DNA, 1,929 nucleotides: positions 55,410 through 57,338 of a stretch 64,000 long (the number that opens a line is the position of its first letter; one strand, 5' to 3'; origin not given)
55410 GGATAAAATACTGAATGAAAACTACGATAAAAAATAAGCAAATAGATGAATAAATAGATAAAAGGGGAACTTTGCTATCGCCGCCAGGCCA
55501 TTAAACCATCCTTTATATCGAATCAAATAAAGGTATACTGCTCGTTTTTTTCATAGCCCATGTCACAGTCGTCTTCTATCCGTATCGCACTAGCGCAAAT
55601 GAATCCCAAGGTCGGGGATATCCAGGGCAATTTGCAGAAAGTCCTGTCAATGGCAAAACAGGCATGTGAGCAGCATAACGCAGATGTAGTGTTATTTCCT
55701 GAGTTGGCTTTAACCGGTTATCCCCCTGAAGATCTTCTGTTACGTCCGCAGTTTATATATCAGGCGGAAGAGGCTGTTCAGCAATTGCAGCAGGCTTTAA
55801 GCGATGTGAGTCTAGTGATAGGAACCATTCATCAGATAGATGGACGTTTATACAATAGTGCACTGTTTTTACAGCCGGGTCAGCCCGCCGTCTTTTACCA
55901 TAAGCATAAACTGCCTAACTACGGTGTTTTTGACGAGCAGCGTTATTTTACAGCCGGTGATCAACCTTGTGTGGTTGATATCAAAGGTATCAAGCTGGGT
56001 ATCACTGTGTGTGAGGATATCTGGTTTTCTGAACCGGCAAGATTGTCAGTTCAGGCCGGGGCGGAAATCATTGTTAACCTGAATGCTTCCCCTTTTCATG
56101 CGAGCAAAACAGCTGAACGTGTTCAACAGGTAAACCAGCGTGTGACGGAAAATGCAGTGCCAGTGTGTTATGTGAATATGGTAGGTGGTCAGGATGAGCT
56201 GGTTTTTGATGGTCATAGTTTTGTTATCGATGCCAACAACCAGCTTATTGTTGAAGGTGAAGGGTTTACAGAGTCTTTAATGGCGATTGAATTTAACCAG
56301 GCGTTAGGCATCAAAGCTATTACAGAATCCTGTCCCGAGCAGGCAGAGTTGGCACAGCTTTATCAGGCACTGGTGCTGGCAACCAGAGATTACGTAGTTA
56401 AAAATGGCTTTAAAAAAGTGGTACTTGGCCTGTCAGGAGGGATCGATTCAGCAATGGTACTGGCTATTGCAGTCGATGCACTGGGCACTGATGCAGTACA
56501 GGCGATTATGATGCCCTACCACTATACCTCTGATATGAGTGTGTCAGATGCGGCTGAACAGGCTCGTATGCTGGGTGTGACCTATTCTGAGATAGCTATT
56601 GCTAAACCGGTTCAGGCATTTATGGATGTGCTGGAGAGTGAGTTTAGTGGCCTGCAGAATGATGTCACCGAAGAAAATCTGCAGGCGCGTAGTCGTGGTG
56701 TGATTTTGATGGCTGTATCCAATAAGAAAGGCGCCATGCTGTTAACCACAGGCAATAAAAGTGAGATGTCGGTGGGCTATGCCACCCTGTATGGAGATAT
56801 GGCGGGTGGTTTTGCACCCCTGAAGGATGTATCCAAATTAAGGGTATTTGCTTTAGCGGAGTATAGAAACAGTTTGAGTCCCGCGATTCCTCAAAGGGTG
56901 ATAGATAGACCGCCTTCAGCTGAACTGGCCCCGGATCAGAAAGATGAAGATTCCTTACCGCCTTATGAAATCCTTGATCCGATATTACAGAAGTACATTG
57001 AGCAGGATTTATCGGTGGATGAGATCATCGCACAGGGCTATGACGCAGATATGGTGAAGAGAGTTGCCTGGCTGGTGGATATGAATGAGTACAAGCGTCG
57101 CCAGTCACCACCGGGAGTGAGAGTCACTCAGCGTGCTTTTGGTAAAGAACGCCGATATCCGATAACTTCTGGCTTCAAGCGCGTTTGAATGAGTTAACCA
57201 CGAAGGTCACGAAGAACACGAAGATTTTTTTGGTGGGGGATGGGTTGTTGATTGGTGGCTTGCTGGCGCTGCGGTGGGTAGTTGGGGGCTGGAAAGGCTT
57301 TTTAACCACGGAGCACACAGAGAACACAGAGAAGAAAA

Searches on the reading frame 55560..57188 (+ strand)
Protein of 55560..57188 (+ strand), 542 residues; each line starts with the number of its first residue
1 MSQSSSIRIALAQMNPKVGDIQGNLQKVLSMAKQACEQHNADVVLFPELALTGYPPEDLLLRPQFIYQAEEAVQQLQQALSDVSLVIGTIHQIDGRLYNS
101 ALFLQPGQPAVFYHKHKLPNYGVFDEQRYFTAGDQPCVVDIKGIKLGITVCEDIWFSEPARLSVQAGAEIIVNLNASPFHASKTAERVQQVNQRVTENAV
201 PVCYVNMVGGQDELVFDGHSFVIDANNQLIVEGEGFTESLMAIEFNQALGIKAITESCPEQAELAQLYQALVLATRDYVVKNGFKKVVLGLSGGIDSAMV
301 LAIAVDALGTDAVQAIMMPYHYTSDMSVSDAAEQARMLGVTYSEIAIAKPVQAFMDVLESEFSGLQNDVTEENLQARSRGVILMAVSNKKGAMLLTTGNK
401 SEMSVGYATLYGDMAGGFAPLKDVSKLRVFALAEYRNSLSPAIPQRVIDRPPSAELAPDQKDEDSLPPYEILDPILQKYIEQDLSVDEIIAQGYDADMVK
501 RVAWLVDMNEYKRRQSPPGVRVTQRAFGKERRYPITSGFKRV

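Call 74: search_protein_families(library=pfam, proteins=[window:55560-57188:+], max_evalue=0.001)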
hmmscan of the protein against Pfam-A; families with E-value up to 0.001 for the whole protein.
window:55560-57188:+ (542 aa): 3 families
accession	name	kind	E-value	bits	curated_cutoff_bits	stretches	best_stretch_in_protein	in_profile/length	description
PF02540.23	NAD_synthase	-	1.8e-73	247.1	21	1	268-515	2-241/242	NAD synthase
PF00795.27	CN_hydrolase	-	1.7e-41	142.7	23.2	1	8-245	1-246/256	Carbon-nitrogen hydrolase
PF06508.19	QueC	-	0.00013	22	22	1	286-348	1-61/210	Queuosine biosynthesis protein QueC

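Call 84: find_homologous_proteins(query=window:55560-57188:+, max_evalue=1e-50)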
Query window:55560-57188:+ (542 aa): 8000 proteins with E <= 1e-50 among 8000 candidates; the best 120 are listed.
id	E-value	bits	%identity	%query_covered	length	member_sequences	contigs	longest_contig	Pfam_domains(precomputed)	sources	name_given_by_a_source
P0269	0.0e+0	1188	99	100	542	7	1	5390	PF00795.28,PF02540.24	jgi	jgi:NAD+ synthase (glutamine-hydrolysing)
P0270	0.0e+0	1071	89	100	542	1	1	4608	PF00795.28,PF02540.24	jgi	jgi:NAD+ synthase (glutamine-hydrolysing)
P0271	0.0e+0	1070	88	100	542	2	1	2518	PF00795.28,PF02540.24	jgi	jgi:NAD+ synthase (glutamine-hydrolysing)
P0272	0.0e+0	1060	88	99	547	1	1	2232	PF00795.28,PF02540.24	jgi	jgi:NAD+ synthase (glutamine-hydrolysing)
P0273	0.0e+0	1058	87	100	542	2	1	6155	PF00795.28,PF02540.24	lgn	-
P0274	0.0e+0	1014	83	100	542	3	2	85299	PF00795.28,PF02540.24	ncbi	-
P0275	1.7e-294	995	82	100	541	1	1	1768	PF00795.28,PF02540.24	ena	-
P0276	4.1e-293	991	83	97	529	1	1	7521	PF00795.28,PF02540.24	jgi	jgi:NAD+ synthase (glutamine-hydrolysing)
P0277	1.4e-292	989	81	100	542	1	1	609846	PF00795.28,PF02540.24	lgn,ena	-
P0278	5.7e-288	974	79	100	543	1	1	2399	PF00795.28,PF02540.24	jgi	jgi:NAD+ synthase (glutamine-hydrolysing)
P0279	1.3e-266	903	75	100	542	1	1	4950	PF00795.28,PF02540.24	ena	-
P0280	2.6e-265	899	74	99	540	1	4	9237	PF00795.28,PF02540.24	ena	-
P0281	3.0e-263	892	74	99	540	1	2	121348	PF00795.28,PF02540.24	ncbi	-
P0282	3.5e-263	892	73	99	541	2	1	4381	PF00795.28,PF02540.24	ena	-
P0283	1.3e-262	890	74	100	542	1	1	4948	PF00795.28,PF02540.24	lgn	-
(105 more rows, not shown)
